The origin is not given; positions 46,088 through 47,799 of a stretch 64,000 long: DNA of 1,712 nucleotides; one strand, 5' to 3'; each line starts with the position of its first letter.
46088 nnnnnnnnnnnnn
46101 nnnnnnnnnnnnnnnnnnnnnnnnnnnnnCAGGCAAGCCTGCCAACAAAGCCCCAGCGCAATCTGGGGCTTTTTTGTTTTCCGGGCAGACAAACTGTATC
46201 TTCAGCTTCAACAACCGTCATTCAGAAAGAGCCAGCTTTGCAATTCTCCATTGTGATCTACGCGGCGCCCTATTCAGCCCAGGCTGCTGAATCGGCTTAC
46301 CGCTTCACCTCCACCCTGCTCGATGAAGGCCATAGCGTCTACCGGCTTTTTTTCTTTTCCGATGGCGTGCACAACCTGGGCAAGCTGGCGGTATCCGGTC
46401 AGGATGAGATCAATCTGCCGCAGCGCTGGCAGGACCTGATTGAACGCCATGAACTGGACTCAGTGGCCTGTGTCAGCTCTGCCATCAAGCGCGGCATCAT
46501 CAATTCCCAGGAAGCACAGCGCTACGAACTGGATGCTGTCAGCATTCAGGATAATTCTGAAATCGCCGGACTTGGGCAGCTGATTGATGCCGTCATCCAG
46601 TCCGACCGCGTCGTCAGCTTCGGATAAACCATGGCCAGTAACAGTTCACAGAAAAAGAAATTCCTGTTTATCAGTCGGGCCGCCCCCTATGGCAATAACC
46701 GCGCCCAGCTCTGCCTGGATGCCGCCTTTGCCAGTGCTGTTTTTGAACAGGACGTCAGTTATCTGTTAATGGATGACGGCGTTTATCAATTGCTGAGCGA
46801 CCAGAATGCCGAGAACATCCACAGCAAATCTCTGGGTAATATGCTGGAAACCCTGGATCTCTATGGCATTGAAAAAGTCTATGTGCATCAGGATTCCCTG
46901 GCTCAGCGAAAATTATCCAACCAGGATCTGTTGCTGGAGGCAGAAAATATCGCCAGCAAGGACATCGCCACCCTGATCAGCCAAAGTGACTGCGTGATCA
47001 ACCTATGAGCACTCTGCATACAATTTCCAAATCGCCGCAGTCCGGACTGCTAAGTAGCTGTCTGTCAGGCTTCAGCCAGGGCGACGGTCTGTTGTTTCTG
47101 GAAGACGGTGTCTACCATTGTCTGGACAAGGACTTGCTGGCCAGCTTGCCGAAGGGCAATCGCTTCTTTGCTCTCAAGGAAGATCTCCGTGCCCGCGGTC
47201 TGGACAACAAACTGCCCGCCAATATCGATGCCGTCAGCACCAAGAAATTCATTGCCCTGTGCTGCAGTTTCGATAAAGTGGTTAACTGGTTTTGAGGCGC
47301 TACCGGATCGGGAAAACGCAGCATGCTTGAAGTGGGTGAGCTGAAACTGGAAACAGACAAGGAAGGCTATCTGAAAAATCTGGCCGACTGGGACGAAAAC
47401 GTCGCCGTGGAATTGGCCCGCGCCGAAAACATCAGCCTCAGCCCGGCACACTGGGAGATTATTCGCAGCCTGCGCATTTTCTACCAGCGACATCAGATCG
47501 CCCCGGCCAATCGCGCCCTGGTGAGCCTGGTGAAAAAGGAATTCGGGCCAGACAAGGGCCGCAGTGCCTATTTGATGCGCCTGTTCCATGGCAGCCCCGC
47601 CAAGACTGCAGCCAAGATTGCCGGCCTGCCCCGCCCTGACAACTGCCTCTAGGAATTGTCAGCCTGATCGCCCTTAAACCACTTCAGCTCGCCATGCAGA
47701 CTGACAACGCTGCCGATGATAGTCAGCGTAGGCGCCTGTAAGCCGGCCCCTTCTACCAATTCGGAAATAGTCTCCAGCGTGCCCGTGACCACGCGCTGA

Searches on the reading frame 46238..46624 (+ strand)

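Call 11: search_protein_families(library=pfam, proteins=[window:46238-46624:+])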
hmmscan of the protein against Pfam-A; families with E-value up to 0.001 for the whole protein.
window:46238-46624:+ (129 aa): 1 family
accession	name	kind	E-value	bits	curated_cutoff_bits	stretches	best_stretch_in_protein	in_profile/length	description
PF02635.20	DsrE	-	2.1e-20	73.5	22.7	1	1-128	1-116/116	DsrE/DsrF-like family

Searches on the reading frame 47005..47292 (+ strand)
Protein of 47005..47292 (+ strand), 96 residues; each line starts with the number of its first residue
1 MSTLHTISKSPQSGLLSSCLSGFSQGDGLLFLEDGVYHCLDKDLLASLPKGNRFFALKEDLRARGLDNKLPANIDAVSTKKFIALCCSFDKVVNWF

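Call 11: search_protein_families(library=pfam, proteins=[window:47005-47292:+])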
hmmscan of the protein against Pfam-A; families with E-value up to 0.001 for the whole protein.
window:47005-47292:+ (96 aa): 1 family
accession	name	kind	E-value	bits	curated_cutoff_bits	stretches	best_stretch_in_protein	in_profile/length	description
PF04077.17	DsrH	-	1.5e-17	64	24.4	1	9-92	1-88/88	DsrH like protein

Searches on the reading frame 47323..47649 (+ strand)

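Call 11: search_protein_families(library=pfam, proteins=[window:47323-47649:+])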
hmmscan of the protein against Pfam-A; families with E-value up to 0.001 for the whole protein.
window:47323-47649:+ (109 aa): 1 family
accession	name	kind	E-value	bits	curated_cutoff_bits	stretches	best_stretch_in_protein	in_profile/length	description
PF04358.19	DsrC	-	1.1e-36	125.9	24.9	1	4-109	2-107/107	DsrC like protein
